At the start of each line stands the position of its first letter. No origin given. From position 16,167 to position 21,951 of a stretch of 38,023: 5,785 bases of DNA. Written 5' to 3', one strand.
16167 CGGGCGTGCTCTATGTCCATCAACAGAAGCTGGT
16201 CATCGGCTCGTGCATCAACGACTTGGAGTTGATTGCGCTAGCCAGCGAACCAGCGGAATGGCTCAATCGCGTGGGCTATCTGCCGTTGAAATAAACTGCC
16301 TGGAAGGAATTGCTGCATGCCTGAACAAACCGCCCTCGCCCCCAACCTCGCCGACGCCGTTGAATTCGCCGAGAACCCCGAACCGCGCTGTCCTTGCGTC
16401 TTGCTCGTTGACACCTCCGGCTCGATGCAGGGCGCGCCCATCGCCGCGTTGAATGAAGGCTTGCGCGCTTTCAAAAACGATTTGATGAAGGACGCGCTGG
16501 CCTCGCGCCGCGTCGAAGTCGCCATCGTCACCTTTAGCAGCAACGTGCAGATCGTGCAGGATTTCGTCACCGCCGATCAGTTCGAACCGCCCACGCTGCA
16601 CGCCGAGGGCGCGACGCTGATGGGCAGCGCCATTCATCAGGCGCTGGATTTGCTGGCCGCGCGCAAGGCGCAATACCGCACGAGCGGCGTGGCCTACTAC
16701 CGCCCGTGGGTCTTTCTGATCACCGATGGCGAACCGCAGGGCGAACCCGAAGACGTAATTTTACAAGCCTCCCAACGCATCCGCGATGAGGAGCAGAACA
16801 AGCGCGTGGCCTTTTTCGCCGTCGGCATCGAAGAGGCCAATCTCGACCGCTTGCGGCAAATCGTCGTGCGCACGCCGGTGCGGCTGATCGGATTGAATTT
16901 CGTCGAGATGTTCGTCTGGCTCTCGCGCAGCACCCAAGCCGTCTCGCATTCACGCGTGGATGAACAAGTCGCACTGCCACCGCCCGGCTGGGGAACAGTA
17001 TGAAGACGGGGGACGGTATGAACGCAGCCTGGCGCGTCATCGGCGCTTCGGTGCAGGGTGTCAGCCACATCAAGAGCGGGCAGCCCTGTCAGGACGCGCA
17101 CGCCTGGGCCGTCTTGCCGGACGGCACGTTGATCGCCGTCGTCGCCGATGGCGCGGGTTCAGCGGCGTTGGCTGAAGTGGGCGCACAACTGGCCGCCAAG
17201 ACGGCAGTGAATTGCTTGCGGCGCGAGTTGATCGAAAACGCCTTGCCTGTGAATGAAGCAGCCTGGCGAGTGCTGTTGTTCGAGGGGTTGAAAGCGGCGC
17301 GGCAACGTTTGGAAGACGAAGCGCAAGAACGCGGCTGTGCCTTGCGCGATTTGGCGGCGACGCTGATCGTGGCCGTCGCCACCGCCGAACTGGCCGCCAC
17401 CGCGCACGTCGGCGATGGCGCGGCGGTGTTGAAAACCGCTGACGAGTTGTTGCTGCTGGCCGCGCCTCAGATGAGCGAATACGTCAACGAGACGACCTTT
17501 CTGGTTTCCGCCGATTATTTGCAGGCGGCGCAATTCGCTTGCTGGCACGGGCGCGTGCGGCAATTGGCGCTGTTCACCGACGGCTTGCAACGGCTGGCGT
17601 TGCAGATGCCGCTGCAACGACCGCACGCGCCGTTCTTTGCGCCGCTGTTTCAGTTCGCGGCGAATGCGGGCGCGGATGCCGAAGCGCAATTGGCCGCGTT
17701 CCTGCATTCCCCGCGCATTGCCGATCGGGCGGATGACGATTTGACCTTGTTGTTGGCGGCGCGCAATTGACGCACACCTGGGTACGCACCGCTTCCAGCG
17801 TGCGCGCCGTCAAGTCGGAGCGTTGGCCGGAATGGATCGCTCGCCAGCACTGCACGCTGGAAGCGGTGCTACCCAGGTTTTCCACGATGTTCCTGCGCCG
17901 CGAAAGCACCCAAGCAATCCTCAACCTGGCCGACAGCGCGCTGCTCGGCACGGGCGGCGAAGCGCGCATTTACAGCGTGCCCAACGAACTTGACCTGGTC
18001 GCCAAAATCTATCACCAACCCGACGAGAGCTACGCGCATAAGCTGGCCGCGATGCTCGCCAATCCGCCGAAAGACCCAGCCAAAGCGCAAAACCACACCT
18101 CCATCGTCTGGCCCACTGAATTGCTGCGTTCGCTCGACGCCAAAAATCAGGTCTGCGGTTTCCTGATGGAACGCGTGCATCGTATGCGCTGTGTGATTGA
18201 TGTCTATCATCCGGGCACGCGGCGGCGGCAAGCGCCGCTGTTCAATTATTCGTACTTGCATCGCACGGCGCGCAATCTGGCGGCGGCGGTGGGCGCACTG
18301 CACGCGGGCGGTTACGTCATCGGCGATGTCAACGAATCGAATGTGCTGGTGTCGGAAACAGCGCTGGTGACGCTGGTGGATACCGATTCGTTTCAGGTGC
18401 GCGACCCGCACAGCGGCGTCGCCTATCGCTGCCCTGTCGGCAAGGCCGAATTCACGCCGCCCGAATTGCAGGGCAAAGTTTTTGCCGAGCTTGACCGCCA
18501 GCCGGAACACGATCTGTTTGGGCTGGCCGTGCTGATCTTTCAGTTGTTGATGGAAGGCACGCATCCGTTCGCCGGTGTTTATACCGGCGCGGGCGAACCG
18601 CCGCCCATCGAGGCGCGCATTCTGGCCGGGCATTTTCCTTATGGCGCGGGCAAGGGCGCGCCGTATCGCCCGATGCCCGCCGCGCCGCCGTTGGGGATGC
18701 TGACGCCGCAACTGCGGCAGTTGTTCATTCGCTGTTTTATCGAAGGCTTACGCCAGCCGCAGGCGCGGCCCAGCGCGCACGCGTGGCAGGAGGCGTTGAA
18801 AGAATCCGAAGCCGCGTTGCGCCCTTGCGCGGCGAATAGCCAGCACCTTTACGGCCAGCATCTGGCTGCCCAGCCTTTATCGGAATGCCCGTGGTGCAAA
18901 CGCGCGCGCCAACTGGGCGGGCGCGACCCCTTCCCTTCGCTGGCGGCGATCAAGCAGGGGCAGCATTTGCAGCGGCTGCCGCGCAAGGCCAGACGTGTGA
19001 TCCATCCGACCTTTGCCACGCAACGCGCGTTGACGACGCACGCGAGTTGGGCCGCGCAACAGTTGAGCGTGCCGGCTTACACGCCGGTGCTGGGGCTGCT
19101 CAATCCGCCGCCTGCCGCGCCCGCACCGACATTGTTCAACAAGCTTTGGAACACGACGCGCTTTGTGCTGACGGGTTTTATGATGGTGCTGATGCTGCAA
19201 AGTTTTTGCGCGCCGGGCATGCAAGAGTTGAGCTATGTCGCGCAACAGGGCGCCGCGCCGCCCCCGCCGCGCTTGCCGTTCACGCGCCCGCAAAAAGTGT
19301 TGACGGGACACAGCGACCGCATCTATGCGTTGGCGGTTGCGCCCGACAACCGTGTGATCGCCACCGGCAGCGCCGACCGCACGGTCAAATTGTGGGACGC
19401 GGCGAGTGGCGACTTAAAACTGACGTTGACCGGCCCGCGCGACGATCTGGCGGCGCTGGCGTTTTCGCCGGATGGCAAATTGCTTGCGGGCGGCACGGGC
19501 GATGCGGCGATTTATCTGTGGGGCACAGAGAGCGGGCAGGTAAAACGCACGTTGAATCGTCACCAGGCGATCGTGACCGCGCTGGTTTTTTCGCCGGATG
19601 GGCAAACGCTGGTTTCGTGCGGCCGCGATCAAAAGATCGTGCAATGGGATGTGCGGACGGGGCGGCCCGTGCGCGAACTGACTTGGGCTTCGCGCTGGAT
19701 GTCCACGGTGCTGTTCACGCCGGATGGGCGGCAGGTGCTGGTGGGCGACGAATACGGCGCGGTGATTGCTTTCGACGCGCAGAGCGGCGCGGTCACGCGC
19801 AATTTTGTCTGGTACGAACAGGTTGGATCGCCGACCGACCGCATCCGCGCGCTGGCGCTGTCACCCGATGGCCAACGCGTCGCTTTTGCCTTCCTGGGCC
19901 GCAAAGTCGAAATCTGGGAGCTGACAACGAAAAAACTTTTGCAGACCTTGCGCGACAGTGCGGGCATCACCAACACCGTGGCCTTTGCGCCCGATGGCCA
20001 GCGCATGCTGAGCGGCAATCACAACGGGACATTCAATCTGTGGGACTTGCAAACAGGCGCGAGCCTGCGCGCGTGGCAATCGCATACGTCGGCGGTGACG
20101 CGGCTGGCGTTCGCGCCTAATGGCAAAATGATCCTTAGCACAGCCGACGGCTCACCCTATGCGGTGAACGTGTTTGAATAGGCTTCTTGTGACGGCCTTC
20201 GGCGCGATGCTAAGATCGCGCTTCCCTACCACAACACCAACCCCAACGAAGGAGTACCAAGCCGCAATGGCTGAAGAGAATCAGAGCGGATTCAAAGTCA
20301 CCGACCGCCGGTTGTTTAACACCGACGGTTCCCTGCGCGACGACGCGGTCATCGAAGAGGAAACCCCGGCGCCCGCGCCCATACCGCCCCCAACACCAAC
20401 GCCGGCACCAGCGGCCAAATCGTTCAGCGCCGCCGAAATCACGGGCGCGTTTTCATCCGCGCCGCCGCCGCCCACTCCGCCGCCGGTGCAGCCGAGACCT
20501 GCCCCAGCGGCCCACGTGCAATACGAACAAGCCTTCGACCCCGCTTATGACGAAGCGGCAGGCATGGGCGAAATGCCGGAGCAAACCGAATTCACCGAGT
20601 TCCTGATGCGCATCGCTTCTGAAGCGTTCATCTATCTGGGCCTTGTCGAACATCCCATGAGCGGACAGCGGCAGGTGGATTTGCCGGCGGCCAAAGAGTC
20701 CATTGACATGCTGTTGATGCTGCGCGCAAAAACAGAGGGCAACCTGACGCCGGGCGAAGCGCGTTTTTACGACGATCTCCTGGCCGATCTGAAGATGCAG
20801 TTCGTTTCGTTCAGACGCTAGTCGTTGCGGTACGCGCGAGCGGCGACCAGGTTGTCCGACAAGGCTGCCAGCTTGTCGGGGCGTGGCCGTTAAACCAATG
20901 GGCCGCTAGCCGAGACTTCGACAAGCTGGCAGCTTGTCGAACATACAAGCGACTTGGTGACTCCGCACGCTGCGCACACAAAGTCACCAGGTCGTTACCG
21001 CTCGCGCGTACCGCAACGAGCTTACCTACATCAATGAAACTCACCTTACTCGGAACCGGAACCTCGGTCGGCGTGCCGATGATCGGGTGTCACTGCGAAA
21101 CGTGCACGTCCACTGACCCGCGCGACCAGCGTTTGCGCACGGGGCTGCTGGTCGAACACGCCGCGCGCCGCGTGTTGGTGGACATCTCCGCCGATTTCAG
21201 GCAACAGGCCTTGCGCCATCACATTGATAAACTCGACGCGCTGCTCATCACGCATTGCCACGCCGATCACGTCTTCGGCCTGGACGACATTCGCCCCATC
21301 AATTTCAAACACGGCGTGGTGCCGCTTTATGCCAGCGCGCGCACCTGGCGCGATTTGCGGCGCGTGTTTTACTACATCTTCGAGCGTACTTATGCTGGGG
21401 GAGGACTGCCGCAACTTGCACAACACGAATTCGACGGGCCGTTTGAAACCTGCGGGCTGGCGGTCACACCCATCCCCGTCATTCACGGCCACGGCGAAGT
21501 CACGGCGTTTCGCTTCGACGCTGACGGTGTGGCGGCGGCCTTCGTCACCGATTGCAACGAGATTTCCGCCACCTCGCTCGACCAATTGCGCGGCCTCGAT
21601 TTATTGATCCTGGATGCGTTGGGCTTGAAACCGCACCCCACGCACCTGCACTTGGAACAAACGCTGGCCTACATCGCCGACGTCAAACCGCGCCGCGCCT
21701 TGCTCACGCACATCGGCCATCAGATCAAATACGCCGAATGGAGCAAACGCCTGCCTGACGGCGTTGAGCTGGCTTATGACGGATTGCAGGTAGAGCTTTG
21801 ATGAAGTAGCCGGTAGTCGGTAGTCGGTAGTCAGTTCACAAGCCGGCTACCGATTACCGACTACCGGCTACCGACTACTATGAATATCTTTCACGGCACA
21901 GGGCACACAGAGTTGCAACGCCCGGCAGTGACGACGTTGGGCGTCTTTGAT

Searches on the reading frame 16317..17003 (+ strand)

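Call 61: search_protein_families(library=pfam, proteins=[window:16317-17003:+], max_evalue=0.0001)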
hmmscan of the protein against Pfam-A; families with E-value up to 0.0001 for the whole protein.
window:16317-17003:+ (228 aa): 2 families
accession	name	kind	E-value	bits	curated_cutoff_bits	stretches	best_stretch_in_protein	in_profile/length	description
PF00092.34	VWA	-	1.6e-13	51.7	23.8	1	28-183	3-151/174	von Willebrand factor type A domain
PF13519.12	VWA_2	-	2.4e-09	38.2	27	1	28-139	2-107/107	von Willebrand factor type A domain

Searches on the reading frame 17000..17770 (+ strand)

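Call 61: search_protein_families(library=pfam, proteins=[window:17000-17770:+], max_evalue=0.0001)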
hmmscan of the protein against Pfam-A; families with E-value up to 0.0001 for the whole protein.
window:17000-17770:+ (256 aa): 1 family
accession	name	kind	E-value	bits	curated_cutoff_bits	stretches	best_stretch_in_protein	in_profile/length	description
PF13672.11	PP2C_2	-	1.5e-50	172.1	24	1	20-235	2-208/209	Protein phosphatase 2C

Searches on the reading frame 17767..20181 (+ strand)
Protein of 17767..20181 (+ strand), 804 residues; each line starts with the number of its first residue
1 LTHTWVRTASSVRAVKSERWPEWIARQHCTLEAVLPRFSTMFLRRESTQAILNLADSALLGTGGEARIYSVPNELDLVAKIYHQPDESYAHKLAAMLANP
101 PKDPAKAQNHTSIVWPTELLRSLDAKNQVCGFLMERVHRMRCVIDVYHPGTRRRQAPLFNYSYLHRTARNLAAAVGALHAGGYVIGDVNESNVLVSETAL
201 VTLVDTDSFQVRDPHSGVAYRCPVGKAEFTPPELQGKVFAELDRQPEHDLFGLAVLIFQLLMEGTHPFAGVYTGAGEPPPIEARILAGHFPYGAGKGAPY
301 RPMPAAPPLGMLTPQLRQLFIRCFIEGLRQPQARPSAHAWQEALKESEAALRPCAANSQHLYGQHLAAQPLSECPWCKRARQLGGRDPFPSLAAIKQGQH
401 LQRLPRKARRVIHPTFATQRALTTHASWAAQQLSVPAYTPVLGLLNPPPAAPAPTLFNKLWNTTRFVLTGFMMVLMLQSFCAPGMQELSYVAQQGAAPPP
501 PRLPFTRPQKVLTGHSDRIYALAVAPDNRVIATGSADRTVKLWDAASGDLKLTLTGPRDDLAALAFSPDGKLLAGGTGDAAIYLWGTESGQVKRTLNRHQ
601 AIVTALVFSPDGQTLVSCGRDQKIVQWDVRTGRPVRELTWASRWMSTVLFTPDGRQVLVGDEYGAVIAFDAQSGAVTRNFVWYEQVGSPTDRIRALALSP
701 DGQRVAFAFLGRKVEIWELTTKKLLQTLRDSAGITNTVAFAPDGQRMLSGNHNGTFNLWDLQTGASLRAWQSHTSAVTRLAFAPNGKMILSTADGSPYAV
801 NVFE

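Call 61: search_protein_families(library=pfam, proteins=[window:17767-20181:+], max_evalue=0.0001)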
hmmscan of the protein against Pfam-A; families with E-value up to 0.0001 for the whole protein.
window:17767-20181:+ (804 aa): 43 families (the best 25 are shown)
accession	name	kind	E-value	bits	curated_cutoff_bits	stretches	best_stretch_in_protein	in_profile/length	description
PF25174.1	Beta-prop_THOC3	-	1.3e-57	195.4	305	2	561-794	5-233/272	THOC3 beta-propeller domain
PF25173.1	Beta-prop_WDR3_1st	-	2.4e-46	158.2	154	2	510-665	23-178/184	WDR3 first beta-propeller domain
PF00400.38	WD40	-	1.1e-45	152.5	27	2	508-544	3-39/39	WD domain, G-beta repeat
PF24814.1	WD40_Prp19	-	4.4e-40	137.9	320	2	509-660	84-238/281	Prp19 WD40 domain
PF24807.1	WD40_CDC20-Fz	-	3.3e-32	112.4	200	2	511-717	88-292/292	CDC20/Fizzy WD40 domain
PF25172.1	Beta-prop_WDR3_2nd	-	4.9e-32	111.8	140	3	561-631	178-248/293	WDR3 second beta-propeller domain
PF24817.1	WD40_WDHD1_1st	-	4.9e-32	111.7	109.9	2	589-790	75-281/291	WDHD1 first WD40 domain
PF23414.1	Beta-prop_EML_2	-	6.2e-32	111.4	90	2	519-616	1-97/266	Echinoderm microtubule-associated protein second beta-propeller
PF25175.1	Beta-prop_WDR5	-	9.4e-32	110.9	250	2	511-680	5-174/296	WDR5 beta-propeller domain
PF25391.1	WD40_Gbeta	-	6.5e-31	108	150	2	592-795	47-247/340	G protein beta WD-40 repeat protein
PF23393.2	Beta-prop_WDR90_POC16_2nd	-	6.4e-26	91.6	60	2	525-630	3-108/291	WDR90/POC16, second beta-propeller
PF24796.1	WDR55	-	2.2e-25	89.8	200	2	560-674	9-127/296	WDR55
PF25168.1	Beta-prop_WDR36-Utp21_2nd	-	5e-24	85.7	84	2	514-645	155-285/335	WDR36/Utp21 second beta-propeller domain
PF25171.1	Beta-prop_WDR36-Utp21_1st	-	1.4e-21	77.6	80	2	612-793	75-255/266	WDR36/Utp21 first beta-propeller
PF24805.1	EIF3I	-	1.2e-20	74.4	200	2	552-659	4-110/324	EIF3I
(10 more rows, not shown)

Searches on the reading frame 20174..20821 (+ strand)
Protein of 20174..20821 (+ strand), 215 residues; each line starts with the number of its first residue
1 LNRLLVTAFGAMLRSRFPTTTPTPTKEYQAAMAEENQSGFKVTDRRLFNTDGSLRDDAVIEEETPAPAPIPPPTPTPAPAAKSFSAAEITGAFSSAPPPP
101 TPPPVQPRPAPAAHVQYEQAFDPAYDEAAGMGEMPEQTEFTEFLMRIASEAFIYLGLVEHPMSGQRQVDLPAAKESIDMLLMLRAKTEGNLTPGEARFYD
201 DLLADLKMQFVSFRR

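Call 61: search_protein_families(library=pfam, proteins=[window:20174-20821:+], max_evalue=0.0001)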
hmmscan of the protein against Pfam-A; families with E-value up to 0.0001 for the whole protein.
window:20174-20821:+ (215 aa): 1 family
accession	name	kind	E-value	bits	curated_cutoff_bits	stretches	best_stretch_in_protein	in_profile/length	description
PF08899.16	DUF1844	-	5.6e-23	81.3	27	1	138-211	2-75/76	Domain of unknown function (DUF1844)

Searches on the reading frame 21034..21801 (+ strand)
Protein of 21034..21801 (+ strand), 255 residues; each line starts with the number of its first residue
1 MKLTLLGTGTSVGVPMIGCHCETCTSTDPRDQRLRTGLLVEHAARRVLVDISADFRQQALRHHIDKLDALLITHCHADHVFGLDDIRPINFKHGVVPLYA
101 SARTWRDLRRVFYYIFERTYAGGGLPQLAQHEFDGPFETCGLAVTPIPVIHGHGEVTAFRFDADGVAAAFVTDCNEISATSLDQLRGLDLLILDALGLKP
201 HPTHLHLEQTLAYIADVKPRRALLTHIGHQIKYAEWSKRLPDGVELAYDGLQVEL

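Call 61: search_protein_families(library=pfam, proteins=[window:21034-21801:+], max_evalue=0.0001)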
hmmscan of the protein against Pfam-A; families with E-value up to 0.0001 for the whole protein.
window:21034-21801:+ (255 aa): 2 families
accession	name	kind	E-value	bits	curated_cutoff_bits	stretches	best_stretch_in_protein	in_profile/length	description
PF12706.13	Lactamase_B_2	-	8.1e-39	133.7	27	1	45-227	1-200/200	Beta-lactamase superfamily domain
PF00753.33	Lactamase_B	-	3.5e-06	27.5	22.7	1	39-154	10-129/196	Metallo-beta-lactamase superfamily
